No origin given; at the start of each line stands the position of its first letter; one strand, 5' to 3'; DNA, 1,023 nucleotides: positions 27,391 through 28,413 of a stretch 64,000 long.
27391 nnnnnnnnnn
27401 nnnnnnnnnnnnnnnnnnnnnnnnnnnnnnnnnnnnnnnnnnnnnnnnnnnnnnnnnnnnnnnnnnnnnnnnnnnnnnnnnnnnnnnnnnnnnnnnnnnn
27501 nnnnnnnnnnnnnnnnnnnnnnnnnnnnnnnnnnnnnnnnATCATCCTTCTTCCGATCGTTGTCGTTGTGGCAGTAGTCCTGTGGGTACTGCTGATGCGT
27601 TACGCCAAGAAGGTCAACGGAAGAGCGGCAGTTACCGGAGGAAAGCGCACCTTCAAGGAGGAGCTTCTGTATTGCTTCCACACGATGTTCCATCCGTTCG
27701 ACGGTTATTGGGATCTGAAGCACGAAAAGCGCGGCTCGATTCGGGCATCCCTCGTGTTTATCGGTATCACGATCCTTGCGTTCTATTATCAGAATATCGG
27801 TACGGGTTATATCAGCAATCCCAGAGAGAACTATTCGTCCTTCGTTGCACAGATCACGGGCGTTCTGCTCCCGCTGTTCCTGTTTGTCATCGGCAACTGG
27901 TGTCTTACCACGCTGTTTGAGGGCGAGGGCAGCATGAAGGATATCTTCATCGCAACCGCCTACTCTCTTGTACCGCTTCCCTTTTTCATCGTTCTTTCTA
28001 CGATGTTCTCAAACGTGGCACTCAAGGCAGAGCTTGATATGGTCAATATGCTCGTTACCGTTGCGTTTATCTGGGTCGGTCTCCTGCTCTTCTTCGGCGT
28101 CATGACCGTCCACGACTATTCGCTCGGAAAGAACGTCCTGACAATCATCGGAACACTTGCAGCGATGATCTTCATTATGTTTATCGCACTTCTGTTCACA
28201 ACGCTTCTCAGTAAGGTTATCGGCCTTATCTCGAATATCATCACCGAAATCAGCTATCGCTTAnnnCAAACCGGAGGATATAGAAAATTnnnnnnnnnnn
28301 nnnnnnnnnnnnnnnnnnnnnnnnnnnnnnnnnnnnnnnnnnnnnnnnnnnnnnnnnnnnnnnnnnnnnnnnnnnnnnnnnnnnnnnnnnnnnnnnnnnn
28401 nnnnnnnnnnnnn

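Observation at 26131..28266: Secreted NHL beta-propeller fused through a TPR-like linker to a Yip1-type polytopic membrane domain, embedded between ABC permease genes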

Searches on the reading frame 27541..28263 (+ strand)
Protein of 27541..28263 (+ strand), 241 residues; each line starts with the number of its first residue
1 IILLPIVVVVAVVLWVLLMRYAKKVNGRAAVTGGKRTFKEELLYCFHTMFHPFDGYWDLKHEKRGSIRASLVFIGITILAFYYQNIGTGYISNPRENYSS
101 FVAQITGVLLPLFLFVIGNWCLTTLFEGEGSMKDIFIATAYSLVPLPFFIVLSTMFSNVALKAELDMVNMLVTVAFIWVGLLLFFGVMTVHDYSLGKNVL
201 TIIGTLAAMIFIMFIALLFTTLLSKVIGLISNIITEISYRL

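Call 34: search_protein_representatives(protein=window:27541-28263:+)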
Query: 241 residues. Proteins with E-value up to 0.001 (for the whole library): 1629; up to 1e-10: 1058; up to 1e-30: 183. The best 150 are listed.
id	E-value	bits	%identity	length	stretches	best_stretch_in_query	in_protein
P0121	4.7e-91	321.0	60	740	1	3-241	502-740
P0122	2.3e-83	295.8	57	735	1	4-240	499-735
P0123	4.4e-81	288.3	54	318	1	4-240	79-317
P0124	1.9e-80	286.3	51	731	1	1-241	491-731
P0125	9.4e-80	284.0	54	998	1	3-240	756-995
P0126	2.5e-78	279.4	53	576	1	2-241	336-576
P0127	4.9e-76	271.8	52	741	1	2-237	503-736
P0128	8.0e-75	267.9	50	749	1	6-240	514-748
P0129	7.5e-74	264.7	51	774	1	2-240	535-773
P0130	4.9e-73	262.0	50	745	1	1-241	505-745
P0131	2.5e-72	259.7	50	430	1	1-241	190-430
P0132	2.2e-70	253.3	47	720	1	3-241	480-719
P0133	4.0e-70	252.5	50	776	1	2-240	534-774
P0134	5.9e-70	252.0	51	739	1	6-241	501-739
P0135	6.4e-69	248.6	52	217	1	33-241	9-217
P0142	3.0e-61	223.5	45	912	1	1-241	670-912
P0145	5.7e-53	196.4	38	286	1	2-240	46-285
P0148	1.4e-50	188.5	42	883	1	3-241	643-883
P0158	1.6e-45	172.0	36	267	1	6-240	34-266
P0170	4.9e-42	160.6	34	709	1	2-241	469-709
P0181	1.7e-39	152.3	32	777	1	2-241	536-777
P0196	3.6e-38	147.9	32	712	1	2-241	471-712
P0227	2.7e-35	138.5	38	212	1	40-240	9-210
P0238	1.4e-34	136.2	32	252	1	2-240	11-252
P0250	9.7e-34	133.4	33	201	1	46-241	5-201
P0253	2.6e-33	132.0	31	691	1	26-241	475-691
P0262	9.9e-33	130.1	39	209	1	40-241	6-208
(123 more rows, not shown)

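Call 35: search_protein_families(library=pfam, proteins=[P0125, P0142, P0148, P0181, P0196, P0253, P0170, P0227, P0250, P0262], max_evalue=0.001)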
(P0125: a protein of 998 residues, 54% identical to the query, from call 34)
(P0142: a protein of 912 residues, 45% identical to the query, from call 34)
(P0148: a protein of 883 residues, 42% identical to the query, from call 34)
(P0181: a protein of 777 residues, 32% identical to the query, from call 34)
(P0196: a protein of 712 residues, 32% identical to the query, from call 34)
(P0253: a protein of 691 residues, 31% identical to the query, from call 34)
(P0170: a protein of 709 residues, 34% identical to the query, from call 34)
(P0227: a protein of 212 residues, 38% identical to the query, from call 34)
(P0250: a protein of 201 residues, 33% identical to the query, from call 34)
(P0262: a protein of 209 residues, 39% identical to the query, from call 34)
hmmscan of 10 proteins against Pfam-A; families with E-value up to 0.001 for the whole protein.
P0125 (998 aa): 2 families
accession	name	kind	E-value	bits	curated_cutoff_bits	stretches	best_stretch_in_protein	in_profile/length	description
PF04893.22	Yip1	-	8.4e-15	55.5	28.6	1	802-970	2-171/173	Yip1 domain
PF01436.27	NHL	-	3.8e-08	33.4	20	0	330-352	5-27/28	NHL repeat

P0142 (912 aa): 3 families
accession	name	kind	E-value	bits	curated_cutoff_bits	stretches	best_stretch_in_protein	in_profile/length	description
PF04893.22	Yip1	-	5.5e-16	59.4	28.6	1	716-885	2-171/173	Yip1 domain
PF01436.27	NHL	-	1.4e-15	56.9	20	1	309-336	1-28/28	NHL repeat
PF17170.10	DUF5128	-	0.00031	20.5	22.9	0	318-348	51-81/321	6-bladed beta-propeller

P0148 (883 aa): 3 families
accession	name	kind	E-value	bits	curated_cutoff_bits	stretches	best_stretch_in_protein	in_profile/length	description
PF01436.27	NHL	-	7.8e-12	45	20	1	267-294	1-28/28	NHL repeat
PF04893.22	Yip1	-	1.4e-09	38.5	28.6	1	687-858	1-171/173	Yip1 domain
PF25021.1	TEN_NHL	-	8.2e-07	28.8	27.1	0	61-100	315-353/357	Teneurin NHL domain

P0181 (777 aa): 4 families
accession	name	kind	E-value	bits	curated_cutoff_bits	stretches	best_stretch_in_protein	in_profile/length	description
PF01436.27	NHL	-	5.4e-13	48.7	20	1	63-90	1-27/28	NHL repeat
PF04893.22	Yip1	-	1.1e-12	48.6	28.6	1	582-751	1-172/173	Yip1 domain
PF17170.10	DUF5128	-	2.5e-05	24.1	22.9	0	380-485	50-156/321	6-bladed beta-propeller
PF01731.26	Arylesterase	-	0.00043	20.9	21.3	0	63-93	53-83/86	Arylesterase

P0196 (712 aa): 5 families
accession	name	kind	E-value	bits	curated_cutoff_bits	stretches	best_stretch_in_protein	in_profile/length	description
PF01436.27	NHL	-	2.8e-12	46.5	20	1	114-140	1-27/28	NHL repeat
PF04893.22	Yip1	-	6.2e-12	46.2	28.6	1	519-685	4-171/173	Yip1 domain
PF08450.18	SGL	-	1.7e-09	38.1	26.3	1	63-154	132-223/246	SMP-30/Gluconolactonase/LRE-like region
PF07719.23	TPR_2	-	7.5e-05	23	27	0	425-446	4-25/34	Tetratricopeptide repeat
PF25021.1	TEN_NHL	-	0.00079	18.9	27.1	0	61-88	326-353/357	Teneurin NHL domain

P0253 (691 aa): 4 families
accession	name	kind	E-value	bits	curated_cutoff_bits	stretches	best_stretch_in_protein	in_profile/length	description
PF04893.22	Yip1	-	5.4e-16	59.4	28.6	1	496-665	2-171/173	Yip1 domain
PF01436.27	NHL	-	1.6e-15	56.7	20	2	57-82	1-26/28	NHL repeat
PF08450.18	SGL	-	2.5e-06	27.7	26.3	1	70-146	147-225/246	SMP-30/Gluconolactonase/LRE-like region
PF25021.1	TEN_NHL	-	4.6e-06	26.3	27.1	0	102-130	139-167/357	Teneurin NHL domain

P0170 (709 aa): 3 families
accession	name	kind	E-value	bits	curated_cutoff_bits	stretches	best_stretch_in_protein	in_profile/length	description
PF01436.27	NHL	-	9.4e-14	51.1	20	1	112-139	1-28/28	NHL repeat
PF04893.22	Yip1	-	1.4e-10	41.8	28.6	1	514-684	2-171/173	Yip1 domain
PF07719.23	TPR_2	-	4.4e-05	23.7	27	0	422-446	3-27/34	Tetratricopeptide repeat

P0227 (212 aa): 1 family
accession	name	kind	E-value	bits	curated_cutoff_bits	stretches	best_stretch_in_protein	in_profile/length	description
PF04893.22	Yip1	-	2.7e-17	63.6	28.6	1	16-185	2-171/173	Yip1 domain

P0250 (201 aa): 1 family
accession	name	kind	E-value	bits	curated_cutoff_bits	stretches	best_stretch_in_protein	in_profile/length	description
PF04893.22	Yip1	-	9.9e-15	55.3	28.6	1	6-177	2-173/173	Yip1 domain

P0262 (209 aa): 1 family
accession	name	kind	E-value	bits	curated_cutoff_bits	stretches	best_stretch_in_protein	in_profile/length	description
PF04893.22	Yip1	-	1.2e-14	55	28.6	1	16-180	5-170/173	Yip1 domain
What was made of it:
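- On Yip1 domain (Pfam PF04893): Divergent relatives also match (call 35).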

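Call 37: find_encoding_contigs(protein=P0227, flank=8000, max_places=3)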
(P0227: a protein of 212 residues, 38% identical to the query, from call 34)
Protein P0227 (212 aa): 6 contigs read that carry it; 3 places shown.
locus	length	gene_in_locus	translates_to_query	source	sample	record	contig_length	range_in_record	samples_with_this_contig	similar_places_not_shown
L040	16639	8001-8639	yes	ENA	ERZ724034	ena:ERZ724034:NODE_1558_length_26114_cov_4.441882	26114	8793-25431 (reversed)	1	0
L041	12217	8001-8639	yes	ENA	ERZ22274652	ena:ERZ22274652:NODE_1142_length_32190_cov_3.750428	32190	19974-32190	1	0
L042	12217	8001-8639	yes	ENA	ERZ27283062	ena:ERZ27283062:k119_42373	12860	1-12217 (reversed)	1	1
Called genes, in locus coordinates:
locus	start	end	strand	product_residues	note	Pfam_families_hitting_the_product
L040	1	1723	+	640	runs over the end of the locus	PF16216:GxGYxYP_N (faint), PF20958:GxGYxYP_N_3rd, PF14323:GxGYxYP_C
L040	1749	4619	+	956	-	PF01547:SBP_bac_1, PF13416:SBP_bac_8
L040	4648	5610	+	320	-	PF00528:BPD_transp_1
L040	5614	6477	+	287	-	PF00528:BPD_transp_1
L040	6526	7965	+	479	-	PF01436:NHL (faint), PF00515:TPR_1 (faint)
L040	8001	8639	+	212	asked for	PF04893:Yip1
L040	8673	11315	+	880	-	PF18952:DUF5696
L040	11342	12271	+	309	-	PF00528:BPD_transp_1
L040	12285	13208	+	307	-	PF00528:BPD_transp_1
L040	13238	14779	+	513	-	-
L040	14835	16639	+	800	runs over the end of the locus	PF03422:CBM_6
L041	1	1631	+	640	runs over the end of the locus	PF16216:GxGYxYP_N (faint), PF20958:GxGYxYP_N_3rd, PF14323:GxGYxYP_C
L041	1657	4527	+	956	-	PF01547:SBP_bac_1, PF13416:SBP_bac_8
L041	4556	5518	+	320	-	PF00528:BPD_transp_1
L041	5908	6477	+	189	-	PF00528:BPD_transp_1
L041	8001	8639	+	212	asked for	PF04893:Yip1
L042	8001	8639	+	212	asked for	PF04893:Yip1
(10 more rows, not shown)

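Call 39: find_encoding_contigs(protein=P0250, flank=9000, max_places=2)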
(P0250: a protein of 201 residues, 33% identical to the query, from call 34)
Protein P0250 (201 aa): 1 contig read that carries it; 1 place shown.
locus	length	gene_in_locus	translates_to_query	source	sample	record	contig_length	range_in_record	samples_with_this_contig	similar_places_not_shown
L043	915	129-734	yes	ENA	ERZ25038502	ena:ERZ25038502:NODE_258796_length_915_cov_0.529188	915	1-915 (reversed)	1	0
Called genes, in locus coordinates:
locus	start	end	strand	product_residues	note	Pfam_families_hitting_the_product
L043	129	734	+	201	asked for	PF04893:Yip1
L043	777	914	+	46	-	?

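Call 40: find_encoding_contigs(protein=P0238, flank=9000, max_places=2)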
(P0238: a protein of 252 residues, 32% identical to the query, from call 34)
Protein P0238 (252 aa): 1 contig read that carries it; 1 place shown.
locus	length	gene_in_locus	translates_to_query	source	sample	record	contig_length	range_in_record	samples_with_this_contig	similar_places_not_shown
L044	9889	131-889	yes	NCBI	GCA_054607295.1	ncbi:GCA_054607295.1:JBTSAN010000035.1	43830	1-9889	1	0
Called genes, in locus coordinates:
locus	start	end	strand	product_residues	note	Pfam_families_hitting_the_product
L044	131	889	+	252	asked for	PF04893:Yip1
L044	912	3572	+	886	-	PF18952:DUF5696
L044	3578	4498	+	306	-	PF00528:BPD_transp_1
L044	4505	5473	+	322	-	PF00528:BPD_transp_1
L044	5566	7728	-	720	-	PF02687:FtsX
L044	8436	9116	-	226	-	PF25967:RND-MFP_C (weak)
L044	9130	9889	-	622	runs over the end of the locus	-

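Call 42: find_encoding_contigs(protein=P0142, flank=10000, max_places=2)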
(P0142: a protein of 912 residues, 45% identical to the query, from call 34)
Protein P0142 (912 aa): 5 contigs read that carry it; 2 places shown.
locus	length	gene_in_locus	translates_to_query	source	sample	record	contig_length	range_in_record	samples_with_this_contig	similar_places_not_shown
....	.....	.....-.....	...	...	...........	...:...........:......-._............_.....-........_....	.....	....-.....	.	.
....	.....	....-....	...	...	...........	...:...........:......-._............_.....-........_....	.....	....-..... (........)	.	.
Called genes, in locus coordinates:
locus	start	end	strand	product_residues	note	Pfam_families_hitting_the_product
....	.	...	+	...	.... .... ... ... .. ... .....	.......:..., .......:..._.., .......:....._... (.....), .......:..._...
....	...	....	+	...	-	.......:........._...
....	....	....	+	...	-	-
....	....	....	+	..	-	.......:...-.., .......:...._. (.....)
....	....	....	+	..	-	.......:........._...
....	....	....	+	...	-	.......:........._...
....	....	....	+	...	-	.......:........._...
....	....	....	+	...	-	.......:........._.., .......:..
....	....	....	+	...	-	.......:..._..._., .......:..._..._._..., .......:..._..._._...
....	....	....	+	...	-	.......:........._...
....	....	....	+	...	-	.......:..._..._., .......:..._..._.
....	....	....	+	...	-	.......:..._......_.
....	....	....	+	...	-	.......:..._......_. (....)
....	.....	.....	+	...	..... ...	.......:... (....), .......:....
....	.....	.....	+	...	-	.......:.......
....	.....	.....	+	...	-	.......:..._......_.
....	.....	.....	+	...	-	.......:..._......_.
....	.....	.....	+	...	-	-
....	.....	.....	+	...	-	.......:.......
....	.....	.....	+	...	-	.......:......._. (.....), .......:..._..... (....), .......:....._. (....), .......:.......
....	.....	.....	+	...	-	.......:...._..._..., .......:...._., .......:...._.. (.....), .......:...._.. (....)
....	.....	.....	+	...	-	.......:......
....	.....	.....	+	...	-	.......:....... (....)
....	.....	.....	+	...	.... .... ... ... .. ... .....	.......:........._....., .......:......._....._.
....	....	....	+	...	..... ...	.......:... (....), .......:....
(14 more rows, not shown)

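Call 50: find_encoding_contigs(protein=P0145, flank=10000, max_places=2)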
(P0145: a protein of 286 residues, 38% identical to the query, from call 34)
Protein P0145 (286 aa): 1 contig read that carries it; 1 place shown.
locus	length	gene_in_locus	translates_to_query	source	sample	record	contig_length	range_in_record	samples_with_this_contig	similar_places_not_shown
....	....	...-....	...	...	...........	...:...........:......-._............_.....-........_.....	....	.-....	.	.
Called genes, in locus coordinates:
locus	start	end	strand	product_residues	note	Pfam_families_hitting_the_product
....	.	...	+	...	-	?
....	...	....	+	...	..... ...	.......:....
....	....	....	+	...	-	?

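Call 51: find_encoding_contigs(protein=P0158, flank=10000, max_places=2)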
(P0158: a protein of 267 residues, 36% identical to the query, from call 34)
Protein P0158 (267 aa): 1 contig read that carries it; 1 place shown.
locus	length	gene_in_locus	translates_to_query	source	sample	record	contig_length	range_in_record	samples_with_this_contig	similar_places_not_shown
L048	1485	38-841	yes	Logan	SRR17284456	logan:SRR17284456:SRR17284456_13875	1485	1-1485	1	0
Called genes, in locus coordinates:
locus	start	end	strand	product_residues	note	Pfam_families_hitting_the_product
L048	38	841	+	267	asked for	PF04893:Yip1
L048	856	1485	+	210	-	?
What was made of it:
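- Tried and rejected: Three contig look-ups of short Yip1 proteins (P0250, P0145, P0158) returned contigs too short to show context (calls 39, 50, 51).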
